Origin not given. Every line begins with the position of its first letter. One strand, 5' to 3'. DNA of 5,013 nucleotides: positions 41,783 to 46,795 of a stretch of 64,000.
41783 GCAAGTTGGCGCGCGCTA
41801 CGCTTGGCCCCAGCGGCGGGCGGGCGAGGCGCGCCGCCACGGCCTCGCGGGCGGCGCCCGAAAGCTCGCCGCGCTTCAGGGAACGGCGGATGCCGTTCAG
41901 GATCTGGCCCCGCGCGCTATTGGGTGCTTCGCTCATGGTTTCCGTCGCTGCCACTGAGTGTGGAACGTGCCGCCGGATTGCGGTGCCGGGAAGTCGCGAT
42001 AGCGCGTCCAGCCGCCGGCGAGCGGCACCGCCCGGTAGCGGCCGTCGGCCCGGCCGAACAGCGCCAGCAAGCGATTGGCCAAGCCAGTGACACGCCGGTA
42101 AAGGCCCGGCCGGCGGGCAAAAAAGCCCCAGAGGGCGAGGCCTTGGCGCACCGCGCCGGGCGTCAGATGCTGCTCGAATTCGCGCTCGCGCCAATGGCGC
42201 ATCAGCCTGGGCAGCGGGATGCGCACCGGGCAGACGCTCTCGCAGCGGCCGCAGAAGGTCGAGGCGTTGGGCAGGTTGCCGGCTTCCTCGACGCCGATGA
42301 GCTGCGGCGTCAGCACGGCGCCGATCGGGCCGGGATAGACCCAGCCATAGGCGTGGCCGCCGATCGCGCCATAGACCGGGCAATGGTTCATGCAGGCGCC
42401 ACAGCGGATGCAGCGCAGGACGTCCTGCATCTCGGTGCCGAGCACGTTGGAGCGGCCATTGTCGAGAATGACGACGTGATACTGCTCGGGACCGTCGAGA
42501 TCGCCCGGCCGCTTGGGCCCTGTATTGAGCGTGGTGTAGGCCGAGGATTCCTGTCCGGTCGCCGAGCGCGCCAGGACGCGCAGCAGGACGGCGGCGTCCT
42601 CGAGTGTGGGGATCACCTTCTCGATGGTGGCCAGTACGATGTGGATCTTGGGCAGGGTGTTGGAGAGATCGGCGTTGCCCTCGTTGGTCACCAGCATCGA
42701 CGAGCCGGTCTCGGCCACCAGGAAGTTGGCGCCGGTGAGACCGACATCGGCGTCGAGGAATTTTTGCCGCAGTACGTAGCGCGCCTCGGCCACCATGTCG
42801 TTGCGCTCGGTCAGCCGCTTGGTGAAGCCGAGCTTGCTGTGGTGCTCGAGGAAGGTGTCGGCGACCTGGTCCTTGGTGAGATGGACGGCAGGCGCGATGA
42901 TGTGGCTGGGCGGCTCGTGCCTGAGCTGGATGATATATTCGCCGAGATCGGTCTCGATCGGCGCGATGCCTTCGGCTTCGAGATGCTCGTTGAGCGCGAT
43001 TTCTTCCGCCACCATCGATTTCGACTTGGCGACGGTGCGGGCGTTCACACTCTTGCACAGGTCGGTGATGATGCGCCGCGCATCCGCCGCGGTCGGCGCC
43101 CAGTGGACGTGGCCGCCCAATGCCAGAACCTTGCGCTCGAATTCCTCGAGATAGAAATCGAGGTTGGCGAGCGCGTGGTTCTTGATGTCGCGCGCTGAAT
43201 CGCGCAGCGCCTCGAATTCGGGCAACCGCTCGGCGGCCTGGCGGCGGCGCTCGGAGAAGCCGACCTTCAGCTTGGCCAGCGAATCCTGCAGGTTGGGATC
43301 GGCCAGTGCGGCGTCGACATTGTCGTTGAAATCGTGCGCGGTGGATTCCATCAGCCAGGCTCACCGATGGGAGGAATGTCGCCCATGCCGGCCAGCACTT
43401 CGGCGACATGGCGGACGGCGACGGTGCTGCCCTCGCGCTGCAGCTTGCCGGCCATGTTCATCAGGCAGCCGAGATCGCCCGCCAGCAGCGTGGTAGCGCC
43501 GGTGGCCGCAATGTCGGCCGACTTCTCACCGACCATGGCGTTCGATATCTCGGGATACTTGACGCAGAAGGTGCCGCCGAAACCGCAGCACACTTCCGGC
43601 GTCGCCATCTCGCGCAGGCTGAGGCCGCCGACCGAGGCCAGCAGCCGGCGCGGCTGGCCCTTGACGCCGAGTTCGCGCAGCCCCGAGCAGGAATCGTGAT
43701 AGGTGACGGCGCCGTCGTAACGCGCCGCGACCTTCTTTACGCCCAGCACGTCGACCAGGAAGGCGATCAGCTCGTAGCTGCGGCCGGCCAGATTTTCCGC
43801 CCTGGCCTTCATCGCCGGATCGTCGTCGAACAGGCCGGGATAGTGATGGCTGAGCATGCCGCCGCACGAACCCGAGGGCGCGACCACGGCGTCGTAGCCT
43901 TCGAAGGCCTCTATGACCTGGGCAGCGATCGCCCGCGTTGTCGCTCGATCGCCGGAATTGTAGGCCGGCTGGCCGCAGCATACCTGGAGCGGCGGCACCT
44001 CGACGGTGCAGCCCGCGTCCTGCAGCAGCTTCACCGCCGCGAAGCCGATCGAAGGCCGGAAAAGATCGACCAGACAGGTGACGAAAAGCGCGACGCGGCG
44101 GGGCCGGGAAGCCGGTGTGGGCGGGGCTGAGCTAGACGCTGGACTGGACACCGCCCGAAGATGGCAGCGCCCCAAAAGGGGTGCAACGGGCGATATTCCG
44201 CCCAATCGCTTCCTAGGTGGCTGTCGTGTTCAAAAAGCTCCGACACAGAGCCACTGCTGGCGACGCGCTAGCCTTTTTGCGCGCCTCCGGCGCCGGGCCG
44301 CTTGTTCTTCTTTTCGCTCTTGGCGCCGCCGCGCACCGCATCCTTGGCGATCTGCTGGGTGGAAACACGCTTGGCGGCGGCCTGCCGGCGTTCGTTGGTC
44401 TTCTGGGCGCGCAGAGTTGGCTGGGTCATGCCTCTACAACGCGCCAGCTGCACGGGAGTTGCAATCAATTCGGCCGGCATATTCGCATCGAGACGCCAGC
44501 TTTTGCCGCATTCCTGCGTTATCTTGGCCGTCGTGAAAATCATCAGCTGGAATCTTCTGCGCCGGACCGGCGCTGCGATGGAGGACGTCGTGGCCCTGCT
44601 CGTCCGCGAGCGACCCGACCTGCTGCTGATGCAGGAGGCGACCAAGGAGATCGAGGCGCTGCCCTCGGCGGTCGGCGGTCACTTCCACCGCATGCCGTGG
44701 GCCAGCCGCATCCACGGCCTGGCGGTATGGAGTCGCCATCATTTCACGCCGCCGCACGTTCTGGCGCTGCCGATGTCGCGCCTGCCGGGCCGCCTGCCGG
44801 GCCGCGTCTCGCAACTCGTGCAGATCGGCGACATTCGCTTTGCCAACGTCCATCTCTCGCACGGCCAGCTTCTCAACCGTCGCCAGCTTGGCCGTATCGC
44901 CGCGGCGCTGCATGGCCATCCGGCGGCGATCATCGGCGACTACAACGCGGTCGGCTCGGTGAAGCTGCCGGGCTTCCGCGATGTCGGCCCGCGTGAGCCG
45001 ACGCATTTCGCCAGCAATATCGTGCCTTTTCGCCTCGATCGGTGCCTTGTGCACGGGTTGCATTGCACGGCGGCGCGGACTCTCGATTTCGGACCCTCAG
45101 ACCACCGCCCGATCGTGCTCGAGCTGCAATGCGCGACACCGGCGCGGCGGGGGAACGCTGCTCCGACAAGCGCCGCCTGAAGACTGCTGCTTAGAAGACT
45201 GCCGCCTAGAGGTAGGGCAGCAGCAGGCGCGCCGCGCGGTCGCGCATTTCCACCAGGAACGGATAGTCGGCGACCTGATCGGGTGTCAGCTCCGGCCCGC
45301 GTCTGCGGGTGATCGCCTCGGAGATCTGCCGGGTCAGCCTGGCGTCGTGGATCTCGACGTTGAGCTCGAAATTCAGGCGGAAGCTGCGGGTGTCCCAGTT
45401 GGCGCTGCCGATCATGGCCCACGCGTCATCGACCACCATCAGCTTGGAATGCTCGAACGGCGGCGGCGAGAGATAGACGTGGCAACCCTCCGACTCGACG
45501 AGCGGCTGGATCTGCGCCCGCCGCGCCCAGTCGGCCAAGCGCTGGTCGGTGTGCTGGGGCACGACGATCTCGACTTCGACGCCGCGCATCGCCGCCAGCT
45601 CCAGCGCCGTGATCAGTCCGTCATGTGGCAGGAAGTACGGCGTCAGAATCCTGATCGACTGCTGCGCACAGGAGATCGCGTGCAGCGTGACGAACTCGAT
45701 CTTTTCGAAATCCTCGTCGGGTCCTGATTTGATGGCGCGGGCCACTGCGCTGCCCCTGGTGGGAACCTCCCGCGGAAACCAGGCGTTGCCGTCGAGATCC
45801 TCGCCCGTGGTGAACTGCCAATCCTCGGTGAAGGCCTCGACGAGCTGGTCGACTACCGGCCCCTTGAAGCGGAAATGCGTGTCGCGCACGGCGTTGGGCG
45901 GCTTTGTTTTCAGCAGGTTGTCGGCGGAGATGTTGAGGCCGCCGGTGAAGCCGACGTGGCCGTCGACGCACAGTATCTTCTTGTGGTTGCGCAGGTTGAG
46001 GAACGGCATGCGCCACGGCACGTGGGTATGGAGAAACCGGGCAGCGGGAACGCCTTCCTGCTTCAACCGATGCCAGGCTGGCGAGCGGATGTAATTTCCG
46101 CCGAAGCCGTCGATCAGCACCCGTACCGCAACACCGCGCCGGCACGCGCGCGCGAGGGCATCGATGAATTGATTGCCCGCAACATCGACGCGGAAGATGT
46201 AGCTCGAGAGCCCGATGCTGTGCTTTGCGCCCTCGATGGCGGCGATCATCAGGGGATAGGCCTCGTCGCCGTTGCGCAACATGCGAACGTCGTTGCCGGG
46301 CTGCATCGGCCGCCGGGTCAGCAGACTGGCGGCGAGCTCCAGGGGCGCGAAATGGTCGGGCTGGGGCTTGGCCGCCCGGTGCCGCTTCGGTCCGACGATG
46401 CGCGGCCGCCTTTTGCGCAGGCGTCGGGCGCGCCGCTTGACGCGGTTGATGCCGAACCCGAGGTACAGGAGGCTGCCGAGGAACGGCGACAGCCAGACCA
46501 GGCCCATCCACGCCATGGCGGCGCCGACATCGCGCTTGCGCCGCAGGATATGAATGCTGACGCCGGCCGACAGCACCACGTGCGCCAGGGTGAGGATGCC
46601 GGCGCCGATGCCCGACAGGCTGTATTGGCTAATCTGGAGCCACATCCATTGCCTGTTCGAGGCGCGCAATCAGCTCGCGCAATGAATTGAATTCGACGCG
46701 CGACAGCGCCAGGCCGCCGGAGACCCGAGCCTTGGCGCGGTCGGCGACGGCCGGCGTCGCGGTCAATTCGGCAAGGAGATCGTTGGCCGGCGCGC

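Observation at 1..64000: About one gene in five is disrupted or reduced to a stub, without any mobile elements in sight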

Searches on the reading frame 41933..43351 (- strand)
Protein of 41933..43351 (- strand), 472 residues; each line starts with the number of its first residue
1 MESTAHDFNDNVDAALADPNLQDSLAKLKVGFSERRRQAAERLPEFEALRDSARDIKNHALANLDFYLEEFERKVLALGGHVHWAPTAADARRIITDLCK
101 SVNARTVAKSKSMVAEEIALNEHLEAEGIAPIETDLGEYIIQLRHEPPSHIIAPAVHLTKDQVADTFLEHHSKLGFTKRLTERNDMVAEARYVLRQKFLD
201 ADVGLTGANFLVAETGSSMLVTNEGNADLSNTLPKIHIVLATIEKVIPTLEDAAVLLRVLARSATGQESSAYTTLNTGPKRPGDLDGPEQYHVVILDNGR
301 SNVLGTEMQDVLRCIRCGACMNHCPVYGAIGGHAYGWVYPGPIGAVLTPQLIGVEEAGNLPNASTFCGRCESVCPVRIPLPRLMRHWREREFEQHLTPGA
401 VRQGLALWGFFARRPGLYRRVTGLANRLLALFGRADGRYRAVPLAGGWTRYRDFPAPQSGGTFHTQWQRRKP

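Call 22: find_encoding_contigs(protein=window:41933-43351:-, flank=10000, max_places=3)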
Protein window:41933-43351:- (472 aa): 1 contig read that carries it; 1 place shown.
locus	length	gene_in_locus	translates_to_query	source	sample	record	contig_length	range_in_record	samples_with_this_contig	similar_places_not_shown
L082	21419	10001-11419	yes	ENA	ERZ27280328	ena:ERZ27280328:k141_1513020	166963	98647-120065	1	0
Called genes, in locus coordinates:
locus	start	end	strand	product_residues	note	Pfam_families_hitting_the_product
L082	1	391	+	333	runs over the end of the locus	PF00005:ABC_tran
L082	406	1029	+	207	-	PF00857:Isochorismatase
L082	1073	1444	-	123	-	PF08755:YccV-like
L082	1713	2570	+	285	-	PF16884:ADH_N_2, PF00107:ADH_zinc_N, PF13602:ADH_zinc_N_2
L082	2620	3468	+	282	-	PF23023:Anti-Pycsar_Apyc1 (weak), PF12706:Lactamase_B_2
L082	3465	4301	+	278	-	PF13578:Methyltransf_24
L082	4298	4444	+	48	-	-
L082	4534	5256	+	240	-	PF04280:Tim44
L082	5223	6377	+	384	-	PF03562:MltA, PF06725:3D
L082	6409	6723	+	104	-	-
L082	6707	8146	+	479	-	PF13396:PLDc_N (weak), PF13091:PLDc_2, PF00614:PLDc (weak)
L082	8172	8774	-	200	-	PF03372:Exo_endo_phos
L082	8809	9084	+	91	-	-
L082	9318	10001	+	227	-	PF02754:CCG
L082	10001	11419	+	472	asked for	PF02589:LUD_dom, PF13187:Fer4_9 (faint), PF00037:Fer4 (faint), PF13183:Fer4_8, PF13237:Fer4_10 (faint), PF12838:Fer4_7 (weak), PF11870:LutB_C (weak)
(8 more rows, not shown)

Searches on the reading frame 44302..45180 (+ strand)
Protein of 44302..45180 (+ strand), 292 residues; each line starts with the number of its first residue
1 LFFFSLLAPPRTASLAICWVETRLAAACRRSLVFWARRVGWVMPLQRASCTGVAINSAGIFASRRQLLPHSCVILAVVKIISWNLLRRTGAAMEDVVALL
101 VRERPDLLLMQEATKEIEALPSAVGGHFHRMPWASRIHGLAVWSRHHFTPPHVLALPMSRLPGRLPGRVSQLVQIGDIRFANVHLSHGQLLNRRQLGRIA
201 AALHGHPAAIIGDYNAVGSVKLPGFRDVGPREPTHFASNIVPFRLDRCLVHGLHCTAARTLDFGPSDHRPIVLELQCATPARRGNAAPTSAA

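Call 47: search_protein_families(library=pfam, max_evalue=0.01, proteins=[window:44302-45180:+])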
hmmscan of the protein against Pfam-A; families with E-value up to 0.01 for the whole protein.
window:44302-45180:+ (292 aa): 1 family
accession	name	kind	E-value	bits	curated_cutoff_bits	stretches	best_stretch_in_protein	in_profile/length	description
PF03372.29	Exo_endo_phos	-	2.5e-13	50.7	24.5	1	81-268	1-225/225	Endonuclease/Exonuclease/phosphatase family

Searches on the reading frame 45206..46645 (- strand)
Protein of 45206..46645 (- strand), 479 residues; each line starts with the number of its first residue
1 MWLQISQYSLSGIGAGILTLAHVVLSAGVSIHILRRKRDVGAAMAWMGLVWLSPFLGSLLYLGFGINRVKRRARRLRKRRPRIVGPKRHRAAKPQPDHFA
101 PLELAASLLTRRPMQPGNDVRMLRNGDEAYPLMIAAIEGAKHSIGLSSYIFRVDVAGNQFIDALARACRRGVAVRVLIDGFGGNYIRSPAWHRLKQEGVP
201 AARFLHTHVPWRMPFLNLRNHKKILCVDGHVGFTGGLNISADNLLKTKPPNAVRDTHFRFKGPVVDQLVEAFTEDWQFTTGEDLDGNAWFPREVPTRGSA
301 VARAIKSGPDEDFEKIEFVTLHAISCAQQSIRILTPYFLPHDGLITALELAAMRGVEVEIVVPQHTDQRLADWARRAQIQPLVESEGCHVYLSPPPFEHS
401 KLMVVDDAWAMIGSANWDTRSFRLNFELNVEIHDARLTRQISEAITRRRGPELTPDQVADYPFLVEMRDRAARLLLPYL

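Call 69: search_protein_families(library=pfam, proteins=[window:45206-46645:-], max_evalue=0.01)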
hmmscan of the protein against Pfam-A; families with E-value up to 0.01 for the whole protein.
window:45206-46645:- (479 aa): 6 families
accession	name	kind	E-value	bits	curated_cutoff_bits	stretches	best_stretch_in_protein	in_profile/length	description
PF13091.12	PLDc_2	-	1e-49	168.2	27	2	322-445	3-128/132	PLD-like domain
PF00614.28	PLDc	-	2.3e-12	46.7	21.9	2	399-421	6-28/28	Phospholipase D Active site motif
PF13396.11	PLDc_N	-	1e-06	29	23.3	1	24-65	1-41/42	Phospholipase_D-nuclease N-terminal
PF08350.17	FilR1_middle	-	0.00014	22.3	27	1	329-414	16-96/128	Methanogenesis regulatory protein FilR1, middle domain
PF13090.12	PP_kinase_C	-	0.0028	17.6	25.8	0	397-445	88-139/172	Polyphosphate kinase C-terminal domain 2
PF24402.1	iHKD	-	0.0073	16.9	27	0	345-398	6-53/111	Inactive HKD-Rease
